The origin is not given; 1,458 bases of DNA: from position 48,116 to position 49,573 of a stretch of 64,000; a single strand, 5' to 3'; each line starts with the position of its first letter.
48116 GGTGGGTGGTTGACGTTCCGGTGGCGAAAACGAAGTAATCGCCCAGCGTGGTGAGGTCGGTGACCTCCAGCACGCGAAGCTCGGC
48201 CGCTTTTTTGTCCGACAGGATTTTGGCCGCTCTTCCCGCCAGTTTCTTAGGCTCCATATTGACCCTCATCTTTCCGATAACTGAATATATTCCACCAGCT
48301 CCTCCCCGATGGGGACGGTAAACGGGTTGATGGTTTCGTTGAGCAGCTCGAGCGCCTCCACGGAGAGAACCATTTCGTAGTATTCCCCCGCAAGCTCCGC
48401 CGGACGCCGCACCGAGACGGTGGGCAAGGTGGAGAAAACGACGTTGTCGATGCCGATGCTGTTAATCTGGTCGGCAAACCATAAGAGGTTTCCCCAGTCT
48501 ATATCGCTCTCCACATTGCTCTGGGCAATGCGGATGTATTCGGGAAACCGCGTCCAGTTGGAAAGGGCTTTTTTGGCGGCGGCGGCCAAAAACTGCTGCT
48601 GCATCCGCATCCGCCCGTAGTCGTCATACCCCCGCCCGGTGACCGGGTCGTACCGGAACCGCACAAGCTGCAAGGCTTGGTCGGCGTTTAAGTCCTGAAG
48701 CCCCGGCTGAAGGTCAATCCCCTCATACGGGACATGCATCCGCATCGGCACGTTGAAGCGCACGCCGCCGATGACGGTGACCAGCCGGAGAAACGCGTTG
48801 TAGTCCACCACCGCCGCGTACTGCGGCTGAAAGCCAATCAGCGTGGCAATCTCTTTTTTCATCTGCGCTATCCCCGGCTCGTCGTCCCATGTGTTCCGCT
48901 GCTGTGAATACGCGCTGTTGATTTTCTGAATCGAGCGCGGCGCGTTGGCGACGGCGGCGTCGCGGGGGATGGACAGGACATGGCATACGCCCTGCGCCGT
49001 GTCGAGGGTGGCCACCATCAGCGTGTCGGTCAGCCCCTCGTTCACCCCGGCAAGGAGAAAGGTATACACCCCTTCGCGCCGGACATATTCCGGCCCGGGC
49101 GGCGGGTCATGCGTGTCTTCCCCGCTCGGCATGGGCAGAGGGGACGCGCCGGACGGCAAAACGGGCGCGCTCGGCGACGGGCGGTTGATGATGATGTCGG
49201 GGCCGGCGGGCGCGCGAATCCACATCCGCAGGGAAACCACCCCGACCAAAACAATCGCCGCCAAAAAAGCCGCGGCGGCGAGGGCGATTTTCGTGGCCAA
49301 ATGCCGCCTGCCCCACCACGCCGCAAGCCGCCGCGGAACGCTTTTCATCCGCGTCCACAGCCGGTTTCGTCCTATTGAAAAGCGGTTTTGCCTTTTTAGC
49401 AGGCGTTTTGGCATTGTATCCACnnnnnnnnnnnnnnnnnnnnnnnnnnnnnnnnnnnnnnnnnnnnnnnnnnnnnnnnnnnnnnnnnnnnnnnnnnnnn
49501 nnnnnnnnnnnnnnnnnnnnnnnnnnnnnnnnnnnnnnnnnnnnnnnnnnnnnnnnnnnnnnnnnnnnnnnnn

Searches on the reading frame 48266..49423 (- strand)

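Call 51: search_protein_families(library=pfam, proteins=[window:48266-49423:-], max_evalue=0.001)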
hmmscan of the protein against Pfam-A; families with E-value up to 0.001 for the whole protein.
window:48266-49423:- (385 aa): 1 family
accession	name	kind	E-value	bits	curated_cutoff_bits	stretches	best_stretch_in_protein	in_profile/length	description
PF03816.19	LytR_cpsA_psr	-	1e-28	100.9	24.6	1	132-286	2-148/150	LytR_cpsA_psr family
